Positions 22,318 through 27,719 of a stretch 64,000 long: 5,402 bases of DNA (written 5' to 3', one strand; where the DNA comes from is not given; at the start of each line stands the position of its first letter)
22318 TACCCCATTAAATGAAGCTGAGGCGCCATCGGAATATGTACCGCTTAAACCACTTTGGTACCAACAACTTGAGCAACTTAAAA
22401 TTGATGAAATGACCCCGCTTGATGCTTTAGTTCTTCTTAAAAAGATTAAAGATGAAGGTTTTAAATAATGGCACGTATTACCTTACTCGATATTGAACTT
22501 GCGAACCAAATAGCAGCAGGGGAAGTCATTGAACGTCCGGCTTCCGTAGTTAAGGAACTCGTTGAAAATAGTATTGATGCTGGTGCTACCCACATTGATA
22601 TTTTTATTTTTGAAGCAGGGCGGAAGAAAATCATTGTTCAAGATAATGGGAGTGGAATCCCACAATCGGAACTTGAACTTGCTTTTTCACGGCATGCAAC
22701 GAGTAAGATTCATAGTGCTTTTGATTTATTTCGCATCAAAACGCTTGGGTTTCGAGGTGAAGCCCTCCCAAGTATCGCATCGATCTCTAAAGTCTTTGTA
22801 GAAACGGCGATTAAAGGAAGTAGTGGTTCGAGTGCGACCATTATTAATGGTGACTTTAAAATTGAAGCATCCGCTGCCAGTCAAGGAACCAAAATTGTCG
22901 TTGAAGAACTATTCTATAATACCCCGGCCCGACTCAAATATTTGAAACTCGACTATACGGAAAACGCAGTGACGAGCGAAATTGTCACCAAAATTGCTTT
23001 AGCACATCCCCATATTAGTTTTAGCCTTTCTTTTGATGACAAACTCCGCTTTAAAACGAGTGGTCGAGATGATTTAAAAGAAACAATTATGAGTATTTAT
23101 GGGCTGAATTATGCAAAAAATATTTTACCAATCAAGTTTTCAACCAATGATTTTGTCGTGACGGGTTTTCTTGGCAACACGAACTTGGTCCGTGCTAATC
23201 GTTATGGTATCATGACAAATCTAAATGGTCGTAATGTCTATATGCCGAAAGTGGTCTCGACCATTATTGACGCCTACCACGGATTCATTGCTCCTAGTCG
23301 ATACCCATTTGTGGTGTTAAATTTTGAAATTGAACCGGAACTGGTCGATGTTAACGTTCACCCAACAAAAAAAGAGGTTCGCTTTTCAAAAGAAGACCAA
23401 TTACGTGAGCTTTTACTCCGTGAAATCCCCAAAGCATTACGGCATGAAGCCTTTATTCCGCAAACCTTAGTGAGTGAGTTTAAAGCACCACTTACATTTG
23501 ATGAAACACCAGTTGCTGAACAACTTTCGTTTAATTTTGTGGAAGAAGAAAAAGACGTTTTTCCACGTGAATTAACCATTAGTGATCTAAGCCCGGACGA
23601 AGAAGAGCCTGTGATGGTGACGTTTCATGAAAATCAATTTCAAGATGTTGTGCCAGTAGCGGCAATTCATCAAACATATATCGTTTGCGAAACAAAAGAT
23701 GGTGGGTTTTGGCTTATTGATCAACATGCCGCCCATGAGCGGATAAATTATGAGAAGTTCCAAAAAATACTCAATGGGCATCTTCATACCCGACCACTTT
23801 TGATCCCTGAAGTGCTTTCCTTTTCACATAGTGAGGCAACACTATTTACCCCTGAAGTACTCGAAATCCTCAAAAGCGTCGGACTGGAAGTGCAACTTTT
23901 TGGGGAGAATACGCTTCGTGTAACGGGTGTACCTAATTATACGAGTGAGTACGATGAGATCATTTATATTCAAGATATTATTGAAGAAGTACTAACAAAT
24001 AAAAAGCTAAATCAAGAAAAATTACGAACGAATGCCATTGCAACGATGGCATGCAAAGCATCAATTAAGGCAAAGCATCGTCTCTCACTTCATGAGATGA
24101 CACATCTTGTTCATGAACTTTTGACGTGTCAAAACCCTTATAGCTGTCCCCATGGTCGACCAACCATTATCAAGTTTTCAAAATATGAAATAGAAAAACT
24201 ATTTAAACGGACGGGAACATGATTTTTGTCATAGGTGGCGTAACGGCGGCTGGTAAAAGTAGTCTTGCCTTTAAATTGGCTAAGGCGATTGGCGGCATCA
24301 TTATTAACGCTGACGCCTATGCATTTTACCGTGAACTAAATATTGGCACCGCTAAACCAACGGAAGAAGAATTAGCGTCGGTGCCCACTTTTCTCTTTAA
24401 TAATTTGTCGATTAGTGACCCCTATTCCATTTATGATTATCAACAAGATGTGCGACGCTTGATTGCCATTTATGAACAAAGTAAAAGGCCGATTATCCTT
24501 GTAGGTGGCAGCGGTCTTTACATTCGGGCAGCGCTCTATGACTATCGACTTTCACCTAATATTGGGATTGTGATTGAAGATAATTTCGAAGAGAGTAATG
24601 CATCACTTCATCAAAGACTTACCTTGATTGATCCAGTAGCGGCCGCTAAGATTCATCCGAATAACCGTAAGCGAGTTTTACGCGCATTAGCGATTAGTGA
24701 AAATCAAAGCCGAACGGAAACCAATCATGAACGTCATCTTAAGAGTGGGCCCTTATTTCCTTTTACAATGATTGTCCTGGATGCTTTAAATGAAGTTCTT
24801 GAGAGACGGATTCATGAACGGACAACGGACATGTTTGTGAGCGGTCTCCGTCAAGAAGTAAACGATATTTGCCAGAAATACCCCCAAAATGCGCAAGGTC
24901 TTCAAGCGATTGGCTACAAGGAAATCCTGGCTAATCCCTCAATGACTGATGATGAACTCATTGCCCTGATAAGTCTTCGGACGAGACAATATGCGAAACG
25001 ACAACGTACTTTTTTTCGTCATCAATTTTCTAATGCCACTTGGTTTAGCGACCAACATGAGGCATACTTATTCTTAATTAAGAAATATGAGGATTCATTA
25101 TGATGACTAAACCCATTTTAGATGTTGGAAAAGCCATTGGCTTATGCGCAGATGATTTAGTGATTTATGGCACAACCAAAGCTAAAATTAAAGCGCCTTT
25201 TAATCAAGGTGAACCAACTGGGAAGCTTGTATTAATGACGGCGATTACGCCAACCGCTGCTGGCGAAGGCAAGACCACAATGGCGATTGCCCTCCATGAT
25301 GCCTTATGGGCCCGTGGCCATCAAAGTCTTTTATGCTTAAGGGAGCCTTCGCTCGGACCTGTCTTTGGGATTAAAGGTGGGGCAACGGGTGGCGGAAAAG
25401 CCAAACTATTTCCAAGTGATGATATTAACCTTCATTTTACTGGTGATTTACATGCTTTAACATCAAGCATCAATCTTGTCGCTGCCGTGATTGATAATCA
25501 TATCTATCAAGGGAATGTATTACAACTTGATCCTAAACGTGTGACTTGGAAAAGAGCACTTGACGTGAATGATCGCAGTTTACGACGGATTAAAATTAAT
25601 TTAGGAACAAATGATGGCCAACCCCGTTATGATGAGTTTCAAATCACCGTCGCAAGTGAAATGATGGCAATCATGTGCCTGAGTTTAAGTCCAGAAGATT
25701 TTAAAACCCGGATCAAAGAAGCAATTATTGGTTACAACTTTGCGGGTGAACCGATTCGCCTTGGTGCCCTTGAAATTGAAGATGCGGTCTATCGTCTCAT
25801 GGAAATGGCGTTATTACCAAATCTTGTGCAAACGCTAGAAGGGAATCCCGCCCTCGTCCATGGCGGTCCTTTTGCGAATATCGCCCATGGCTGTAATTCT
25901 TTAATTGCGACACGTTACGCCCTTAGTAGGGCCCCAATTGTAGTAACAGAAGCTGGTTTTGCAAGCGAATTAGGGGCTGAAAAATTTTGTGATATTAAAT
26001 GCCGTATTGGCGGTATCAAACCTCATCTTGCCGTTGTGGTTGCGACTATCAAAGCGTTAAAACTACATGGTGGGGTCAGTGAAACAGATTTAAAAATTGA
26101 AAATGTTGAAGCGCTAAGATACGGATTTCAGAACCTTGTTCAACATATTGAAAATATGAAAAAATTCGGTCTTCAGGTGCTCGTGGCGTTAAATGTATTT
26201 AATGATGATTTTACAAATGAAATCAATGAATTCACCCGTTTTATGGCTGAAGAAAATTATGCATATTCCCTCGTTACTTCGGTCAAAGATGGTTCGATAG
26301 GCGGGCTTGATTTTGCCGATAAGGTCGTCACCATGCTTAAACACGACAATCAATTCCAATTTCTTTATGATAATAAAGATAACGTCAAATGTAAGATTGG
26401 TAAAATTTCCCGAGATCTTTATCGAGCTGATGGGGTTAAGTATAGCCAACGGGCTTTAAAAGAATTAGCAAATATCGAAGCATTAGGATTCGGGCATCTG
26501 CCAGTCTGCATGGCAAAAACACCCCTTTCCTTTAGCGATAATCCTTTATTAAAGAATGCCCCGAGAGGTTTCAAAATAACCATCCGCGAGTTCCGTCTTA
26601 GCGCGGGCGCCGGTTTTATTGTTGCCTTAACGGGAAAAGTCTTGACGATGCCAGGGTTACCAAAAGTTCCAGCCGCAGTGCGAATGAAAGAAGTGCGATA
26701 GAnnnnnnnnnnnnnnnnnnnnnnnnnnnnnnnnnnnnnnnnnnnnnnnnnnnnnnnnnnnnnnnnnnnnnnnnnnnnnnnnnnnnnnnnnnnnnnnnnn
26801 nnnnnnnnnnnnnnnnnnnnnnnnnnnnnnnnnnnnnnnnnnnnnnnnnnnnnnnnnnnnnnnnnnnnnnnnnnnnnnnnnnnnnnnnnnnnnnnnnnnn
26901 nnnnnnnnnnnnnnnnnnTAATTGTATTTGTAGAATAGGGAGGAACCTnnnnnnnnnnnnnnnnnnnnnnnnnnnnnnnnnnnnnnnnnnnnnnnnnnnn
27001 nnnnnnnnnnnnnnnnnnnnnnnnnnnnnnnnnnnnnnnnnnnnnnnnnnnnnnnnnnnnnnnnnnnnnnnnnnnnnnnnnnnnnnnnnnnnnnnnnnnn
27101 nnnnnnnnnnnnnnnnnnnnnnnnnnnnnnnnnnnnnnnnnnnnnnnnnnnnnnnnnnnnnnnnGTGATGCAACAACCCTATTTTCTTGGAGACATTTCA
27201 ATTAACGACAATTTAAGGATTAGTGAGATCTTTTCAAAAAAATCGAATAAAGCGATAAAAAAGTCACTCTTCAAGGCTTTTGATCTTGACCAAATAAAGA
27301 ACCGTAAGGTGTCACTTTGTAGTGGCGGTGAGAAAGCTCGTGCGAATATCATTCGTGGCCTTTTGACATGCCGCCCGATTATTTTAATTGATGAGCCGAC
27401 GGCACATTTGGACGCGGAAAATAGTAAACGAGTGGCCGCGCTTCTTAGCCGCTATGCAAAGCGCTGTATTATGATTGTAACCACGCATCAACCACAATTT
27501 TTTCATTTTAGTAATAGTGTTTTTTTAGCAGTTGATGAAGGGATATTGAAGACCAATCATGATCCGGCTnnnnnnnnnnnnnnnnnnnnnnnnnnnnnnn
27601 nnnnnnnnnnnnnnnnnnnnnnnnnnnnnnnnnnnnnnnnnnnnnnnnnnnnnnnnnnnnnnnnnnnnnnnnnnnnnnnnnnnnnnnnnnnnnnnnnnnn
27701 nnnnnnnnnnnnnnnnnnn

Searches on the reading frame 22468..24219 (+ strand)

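Call 16: search_protein_families(library=pfam, proteins=[window:22468-24219:+], max_evalue=0.000001)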
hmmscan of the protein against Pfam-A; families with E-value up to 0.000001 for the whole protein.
window:22468-24219:+ (584 aa): 4 families
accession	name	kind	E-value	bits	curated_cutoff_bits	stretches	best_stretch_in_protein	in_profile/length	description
PF08676.16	MutL_C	-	6.2e-36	123.7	25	1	398-539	2-142/142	MutL C terminal dimerisation domain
PF01119.25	DNA_mis_repair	-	4.5e-32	110.6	26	1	207-324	1-118/119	DNA mismatch repair protein, C-terminal domain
PF13589.12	HATPase_c_3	-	1.1e-11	45.3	25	1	25-120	4-99/137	Histidine kinase-, DNA gyrase B-, and HSP90-like ATPase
PF02518.31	HATPase_c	-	1.5e-08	35.5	26.4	1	22-112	4-85/111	Histidine kinase-, DNA gyrase B-, and HSP90-like ATPase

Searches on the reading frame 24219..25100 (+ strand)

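Call 16: search_protein_families(library=pfam, proteins=[window:24219-25100:+], max_evalue=0.000001)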
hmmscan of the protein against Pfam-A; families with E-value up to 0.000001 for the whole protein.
window:24219-25100:+ (294 aa): 2 families
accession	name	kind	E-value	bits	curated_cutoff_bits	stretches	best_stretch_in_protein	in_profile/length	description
PF01715.23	IPPT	-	8.3e-61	206.2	23.6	1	36-269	2-243/243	IPP transferase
PF01745.22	IPT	-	1.3e-08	35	20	1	2-98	3-99/233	Isopentenyl transferase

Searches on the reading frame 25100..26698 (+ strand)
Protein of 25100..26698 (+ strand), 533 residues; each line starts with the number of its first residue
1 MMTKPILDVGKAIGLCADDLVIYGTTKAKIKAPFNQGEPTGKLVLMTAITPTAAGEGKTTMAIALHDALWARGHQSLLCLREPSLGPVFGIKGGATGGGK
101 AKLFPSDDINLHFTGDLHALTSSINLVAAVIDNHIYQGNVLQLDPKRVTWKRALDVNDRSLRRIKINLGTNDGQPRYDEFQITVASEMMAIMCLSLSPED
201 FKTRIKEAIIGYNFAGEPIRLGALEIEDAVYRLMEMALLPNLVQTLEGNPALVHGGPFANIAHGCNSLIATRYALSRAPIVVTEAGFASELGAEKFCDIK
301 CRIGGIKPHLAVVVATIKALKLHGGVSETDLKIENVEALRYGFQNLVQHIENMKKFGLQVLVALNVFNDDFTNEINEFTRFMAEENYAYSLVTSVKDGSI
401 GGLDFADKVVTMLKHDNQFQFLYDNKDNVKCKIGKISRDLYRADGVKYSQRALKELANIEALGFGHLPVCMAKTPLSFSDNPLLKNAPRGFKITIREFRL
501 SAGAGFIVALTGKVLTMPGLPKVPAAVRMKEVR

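Call 16: search_protein_families(library=pfam, proteins=[window:25100-26698:+], max_evalue=0.000001)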
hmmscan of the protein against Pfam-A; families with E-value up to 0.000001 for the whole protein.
window:25100-26698:+ (533 aa): 1 family
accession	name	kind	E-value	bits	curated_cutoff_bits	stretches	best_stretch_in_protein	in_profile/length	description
PF01268.25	FTHFS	-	5.1e-214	712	27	1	3-529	12-544/556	Formate--tetrahydrofolate ligase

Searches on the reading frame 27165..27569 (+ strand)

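Call 16: search_protein_families(library=pfam, proteins=[window:27165-27569:+], max_evalue=0.000001)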
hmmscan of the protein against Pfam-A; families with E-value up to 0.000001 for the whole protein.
window:27165-27569:+ (135 aa): 2 families
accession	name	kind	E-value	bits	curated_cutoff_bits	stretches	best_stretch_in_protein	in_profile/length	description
PF02463.25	SMC_N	-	2.5e-07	30.8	40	1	53-119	138-208/220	RecF/RecN/SMC N terminal domain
PF00005.33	ABC_tran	-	3e-07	31.6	25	1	5-80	68-137/137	ABC transporter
